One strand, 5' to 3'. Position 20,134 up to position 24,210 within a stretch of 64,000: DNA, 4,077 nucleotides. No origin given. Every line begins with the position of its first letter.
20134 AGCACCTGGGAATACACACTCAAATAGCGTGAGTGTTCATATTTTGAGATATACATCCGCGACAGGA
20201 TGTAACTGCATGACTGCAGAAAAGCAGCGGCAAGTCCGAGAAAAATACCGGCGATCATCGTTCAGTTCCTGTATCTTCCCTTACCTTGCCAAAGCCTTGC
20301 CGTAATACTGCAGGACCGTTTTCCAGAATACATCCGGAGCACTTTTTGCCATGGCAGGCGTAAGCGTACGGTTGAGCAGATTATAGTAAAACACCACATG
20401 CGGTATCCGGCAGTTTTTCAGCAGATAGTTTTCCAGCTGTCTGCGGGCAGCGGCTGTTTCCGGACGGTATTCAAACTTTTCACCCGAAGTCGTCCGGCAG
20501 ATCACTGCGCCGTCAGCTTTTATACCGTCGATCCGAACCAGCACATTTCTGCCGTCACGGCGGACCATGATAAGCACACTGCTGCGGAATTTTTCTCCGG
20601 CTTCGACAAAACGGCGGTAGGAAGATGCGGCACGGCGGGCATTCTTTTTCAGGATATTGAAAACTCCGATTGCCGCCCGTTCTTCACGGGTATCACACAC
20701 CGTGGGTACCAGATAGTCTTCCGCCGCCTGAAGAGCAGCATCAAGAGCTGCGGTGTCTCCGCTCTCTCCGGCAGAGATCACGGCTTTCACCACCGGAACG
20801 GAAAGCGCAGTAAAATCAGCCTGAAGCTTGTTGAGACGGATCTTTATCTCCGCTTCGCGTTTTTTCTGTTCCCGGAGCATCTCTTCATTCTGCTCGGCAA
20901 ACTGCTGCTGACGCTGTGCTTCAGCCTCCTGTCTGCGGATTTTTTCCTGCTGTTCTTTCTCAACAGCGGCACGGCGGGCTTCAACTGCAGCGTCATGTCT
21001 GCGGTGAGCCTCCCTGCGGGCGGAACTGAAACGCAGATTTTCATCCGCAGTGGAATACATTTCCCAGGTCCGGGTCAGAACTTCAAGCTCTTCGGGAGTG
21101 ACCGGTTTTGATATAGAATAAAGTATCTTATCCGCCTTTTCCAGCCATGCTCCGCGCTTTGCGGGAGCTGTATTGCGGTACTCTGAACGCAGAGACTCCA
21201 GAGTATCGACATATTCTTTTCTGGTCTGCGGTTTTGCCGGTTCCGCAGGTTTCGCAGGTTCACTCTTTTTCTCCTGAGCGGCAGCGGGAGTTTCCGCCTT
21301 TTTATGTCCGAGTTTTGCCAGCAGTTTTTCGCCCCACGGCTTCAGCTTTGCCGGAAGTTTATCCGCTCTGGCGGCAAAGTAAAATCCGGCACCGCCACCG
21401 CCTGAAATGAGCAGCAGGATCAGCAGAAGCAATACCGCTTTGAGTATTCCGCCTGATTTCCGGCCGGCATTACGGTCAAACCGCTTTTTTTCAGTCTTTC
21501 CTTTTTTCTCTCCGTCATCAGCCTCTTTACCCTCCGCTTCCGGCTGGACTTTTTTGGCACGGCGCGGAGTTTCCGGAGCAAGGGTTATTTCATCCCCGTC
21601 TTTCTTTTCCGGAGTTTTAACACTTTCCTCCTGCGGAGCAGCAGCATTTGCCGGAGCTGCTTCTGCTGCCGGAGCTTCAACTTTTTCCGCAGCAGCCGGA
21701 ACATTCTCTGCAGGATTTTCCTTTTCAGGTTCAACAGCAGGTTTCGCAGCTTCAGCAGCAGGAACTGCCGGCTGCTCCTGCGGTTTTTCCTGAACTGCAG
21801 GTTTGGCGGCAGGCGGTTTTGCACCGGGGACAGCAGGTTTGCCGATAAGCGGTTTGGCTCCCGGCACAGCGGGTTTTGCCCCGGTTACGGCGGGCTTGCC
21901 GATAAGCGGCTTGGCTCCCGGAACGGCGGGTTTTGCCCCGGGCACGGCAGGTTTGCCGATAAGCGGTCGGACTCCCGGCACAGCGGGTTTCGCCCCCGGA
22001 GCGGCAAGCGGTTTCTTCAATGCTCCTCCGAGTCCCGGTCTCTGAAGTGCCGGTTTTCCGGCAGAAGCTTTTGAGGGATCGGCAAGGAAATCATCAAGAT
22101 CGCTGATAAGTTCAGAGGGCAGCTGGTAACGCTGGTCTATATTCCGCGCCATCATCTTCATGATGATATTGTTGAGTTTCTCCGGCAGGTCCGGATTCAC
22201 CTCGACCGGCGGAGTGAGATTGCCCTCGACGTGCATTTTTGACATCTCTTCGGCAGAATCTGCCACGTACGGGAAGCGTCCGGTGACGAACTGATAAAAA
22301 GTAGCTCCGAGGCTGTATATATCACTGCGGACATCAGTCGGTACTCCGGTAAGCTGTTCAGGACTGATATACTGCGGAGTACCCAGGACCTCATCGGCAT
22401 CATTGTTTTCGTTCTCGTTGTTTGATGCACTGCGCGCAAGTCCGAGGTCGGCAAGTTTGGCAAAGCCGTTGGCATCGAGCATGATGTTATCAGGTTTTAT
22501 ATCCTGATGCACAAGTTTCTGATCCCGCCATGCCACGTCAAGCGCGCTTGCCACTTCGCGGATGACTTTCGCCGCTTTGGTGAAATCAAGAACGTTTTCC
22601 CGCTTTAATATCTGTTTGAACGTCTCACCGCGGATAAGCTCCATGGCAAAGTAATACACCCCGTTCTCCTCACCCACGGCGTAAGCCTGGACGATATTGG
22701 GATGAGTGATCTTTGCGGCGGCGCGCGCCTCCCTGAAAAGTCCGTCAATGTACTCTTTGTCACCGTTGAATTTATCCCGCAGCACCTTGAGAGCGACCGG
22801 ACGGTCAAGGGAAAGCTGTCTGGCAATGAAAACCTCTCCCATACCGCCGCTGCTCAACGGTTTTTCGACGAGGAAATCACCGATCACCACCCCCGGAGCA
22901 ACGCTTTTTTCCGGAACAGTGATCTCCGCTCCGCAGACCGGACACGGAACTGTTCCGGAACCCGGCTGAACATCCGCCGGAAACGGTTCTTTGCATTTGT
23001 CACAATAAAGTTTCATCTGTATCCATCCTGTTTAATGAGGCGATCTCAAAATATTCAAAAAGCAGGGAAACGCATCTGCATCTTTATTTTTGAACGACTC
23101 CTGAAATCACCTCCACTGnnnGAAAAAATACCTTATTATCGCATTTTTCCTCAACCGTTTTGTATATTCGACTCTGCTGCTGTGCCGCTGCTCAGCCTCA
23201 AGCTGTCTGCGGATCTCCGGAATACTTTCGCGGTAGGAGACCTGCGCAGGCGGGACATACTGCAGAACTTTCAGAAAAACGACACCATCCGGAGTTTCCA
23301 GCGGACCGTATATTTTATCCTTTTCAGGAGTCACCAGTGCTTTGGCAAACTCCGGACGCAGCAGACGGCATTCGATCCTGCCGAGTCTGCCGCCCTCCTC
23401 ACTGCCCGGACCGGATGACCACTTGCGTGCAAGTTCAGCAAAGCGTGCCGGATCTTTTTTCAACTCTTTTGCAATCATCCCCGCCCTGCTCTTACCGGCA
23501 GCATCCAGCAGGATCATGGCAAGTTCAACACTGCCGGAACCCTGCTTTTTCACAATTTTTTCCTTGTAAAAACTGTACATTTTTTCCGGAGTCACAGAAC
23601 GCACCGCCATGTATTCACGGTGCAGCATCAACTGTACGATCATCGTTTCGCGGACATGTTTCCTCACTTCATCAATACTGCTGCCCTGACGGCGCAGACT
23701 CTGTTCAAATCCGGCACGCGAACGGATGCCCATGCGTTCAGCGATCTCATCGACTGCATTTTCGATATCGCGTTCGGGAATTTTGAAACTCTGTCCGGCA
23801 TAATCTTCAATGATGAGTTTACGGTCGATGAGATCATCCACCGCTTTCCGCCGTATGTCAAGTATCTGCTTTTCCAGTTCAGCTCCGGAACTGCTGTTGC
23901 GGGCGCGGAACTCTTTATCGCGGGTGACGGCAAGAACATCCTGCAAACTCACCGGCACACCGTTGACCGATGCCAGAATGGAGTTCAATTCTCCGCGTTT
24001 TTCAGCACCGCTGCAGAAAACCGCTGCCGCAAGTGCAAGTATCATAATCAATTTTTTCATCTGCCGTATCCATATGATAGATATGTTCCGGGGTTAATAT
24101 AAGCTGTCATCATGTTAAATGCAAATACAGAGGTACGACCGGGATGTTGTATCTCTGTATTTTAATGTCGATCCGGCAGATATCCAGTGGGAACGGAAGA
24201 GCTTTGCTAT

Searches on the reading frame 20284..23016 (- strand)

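Call 79: search_protein_families(library=pfam, proteins=[window:20284-23016:-], max_evalue=0.00001)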
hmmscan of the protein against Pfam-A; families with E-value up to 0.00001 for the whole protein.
window:20284-23016:- (911 aa): 2 families
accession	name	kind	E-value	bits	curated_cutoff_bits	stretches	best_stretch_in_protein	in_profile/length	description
PF00069.31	Pkinase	-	1.5e-45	156.1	31.7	1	51-299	4-254/263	Protein kinase domain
PF07714.23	PK_Tyr_Ser-Thr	-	7.3e-31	107.8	23.1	1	51-299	4-251/258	Protein tyrosine and serine/threonine kinase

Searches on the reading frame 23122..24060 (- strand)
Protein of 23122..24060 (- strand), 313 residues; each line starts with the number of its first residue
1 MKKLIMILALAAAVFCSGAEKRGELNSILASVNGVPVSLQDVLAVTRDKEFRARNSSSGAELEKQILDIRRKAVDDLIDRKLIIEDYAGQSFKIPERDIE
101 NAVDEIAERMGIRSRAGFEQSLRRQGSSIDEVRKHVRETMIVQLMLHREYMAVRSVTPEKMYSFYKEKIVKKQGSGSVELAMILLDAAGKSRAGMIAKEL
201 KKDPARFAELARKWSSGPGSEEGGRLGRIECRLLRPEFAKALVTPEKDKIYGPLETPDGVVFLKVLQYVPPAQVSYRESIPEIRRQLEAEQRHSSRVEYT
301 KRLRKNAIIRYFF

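Call 79: search_protein_families(library=pfam, proteins=[window:23122-24060:-], max_evalue=0.00001)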
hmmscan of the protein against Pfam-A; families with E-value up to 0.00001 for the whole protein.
window:23122-24060:- (313 aa): 4 families
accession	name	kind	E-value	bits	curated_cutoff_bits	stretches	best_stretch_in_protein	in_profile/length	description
PF00639.27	Rotamase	-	6.7e-13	49.9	21.7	1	189-265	18-95/97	PPIC-type PPIASE domain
PF13624.11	SurA_N_3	-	3.3e-11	43.7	27.2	1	5-144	18-160/162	SurA-like N-terminal domain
PF13616.12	Rotamase_3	-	7.9e-09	36.5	22.5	1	170-266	7-113/116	PPIC-type PPIASE domain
PF13623.11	SurA_N_2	-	1.4e-06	28.6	28.5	0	4-106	12-122/145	SurA-like N-terminal domain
